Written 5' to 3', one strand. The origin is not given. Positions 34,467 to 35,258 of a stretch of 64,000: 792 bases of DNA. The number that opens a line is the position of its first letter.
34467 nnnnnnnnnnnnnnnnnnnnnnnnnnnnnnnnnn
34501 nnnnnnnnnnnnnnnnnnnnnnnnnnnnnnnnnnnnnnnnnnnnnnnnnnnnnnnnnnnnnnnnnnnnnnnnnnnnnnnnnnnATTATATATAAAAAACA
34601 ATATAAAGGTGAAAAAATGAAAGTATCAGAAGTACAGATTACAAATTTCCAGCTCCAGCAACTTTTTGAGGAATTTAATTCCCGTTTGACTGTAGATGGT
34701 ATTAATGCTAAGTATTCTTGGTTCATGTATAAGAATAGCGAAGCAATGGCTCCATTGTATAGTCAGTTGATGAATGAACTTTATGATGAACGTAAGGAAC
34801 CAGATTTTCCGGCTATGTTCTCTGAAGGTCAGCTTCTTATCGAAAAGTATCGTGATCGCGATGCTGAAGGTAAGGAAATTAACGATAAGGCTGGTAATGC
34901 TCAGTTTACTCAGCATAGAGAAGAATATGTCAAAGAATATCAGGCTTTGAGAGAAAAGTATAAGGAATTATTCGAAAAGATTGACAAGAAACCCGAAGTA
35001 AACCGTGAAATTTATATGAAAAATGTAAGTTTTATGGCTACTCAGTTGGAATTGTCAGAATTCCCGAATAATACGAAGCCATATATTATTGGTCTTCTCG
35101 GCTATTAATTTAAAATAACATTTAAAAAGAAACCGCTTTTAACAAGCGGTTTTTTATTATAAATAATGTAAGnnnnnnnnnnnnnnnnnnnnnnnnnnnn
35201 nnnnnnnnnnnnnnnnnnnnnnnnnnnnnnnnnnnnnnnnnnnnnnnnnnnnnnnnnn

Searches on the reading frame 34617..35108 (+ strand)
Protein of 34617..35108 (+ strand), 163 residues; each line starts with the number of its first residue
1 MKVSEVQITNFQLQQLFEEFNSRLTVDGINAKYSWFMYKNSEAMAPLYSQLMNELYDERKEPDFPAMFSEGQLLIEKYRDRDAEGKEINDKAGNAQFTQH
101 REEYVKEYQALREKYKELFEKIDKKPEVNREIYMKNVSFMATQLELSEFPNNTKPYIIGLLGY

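Call 3: search_protein_families(library=pfam, proteins=[window:34617-35108:+], max_evalue=1)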
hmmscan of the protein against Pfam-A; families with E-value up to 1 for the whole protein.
window:34617-35108:+ (163 aa): 4 families
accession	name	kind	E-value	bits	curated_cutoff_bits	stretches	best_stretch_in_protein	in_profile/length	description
PF20710.2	DUF6824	-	0.034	15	27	1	85-117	7-39/84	Domain of unknown function (DUF6824)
PF01297.22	ZnuA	-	0.17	11.8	29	1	90-124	123-159/263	Zinc-uptake complex component A periplasmic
PF02382.20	RTX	-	0.61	10.1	26.8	1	74-147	126-198/311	N-terminal domain in RTX protein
PF09403.15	FadA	-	0.71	10.8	28.5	1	86-132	42-88/99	Adhesion protein FadA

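Call 4: search_protein_families(library=phrogs, proteins=[window:34617-35108:+], max_evalue=0.01)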
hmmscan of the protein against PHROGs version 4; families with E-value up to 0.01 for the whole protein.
window:34617-35108:+ (163 aa): 0 families

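Call 72: search_solved_structures(query=window:34617-35108:+, max_evalue=10)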
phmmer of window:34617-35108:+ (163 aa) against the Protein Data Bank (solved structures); distinct sequences matched with E-value up to 10: 3.
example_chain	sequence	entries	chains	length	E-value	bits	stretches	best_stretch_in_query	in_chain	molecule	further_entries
2ld3_A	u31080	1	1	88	1.2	12.4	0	113-142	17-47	Myosin VI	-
5h3w_A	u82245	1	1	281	3.2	11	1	85-150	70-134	Fibronectin/fibrinogen binding protein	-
5h3w_B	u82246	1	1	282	3.6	10.9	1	85-150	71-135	Fibronectin/fibrinogen binding protein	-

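Call 76: search_protein_families(library=padloc, proteins=[window:34617-35108:+], max_evalue=0.1)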
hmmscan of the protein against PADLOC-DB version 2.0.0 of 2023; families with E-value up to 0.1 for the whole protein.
window:34617-35108:+ (163 aa): 0 families

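Call 77: search_protein_families(library=ncbifam, proteins=[window:34617-35108:+], max_evalue=0.1)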
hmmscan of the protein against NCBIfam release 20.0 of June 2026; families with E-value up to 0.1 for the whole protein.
window:34617-35108:+ (163 aa): 1 family
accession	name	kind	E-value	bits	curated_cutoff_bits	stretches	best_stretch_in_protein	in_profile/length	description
NF041274.1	isoleu_diox_hilA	equivalog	0.089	12.1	500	0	80-125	69-114/285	L-isoleucine 3(1)-dioxygenase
